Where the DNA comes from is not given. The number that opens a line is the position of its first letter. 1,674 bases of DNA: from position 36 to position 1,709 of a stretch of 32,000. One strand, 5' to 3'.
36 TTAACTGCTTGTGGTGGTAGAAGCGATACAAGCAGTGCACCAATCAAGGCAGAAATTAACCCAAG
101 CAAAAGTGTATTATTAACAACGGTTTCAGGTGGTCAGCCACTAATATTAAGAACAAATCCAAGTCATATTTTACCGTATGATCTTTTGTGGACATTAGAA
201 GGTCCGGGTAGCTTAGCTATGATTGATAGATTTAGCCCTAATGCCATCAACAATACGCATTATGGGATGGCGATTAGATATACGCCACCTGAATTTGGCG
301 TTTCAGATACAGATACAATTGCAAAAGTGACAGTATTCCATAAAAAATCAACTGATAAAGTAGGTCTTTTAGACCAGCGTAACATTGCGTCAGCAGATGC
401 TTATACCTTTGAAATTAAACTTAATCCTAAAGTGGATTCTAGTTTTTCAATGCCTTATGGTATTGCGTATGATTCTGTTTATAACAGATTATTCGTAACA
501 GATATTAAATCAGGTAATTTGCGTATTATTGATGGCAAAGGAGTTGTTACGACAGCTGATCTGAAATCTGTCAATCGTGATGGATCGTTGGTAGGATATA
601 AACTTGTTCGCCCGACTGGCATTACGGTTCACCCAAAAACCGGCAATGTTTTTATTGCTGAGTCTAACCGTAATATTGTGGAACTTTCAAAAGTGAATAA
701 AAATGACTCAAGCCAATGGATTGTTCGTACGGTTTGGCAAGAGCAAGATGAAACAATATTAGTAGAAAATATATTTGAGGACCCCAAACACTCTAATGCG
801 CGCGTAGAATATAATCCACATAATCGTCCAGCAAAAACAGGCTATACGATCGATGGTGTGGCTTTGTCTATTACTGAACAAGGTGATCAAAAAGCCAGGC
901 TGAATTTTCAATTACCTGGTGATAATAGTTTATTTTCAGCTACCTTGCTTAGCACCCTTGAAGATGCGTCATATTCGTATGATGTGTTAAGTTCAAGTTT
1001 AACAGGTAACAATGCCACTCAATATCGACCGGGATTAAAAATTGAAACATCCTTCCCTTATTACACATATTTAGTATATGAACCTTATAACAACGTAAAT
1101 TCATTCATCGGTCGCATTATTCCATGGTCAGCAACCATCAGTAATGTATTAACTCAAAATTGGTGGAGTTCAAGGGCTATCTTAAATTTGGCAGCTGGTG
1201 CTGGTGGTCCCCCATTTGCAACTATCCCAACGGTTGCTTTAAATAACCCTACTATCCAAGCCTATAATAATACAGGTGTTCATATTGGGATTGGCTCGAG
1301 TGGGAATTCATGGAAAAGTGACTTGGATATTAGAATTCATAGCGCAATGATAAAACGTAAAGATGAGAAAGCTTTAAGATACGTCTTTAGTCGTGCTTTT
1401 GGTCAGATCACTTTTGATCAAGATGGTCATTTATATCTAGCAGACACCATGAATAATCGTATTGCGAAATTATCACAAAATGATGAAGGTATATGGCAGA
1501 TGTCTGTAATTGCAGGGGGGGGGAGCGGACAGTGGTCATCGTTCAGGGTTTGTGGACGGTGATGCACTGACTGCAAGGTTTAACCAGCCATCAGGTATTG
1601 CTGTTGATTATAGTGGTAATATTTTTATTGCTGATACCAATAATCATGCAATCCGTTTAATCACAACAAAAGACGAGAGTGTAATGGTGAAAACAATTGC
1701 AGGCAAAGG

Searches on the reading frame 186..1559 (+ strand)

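Call 6: search_protein_families(library=pfam, proteins=[window:186-1559:+], max_evalue=0.01)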
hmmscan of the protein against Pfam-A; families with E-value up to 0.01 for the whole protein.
window:186-1559:+ (458 aa): 2 families
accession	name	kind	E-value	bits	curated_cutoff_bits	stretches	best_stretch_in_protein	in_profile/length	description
PF01436.27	NHL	-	2.9e-09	36.9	20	0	408-428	7-27/28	NHL repeat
PF01731.26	Arylesterase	-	4.3e-05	24.1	21.3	0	75-109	41-75/86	Arylesterase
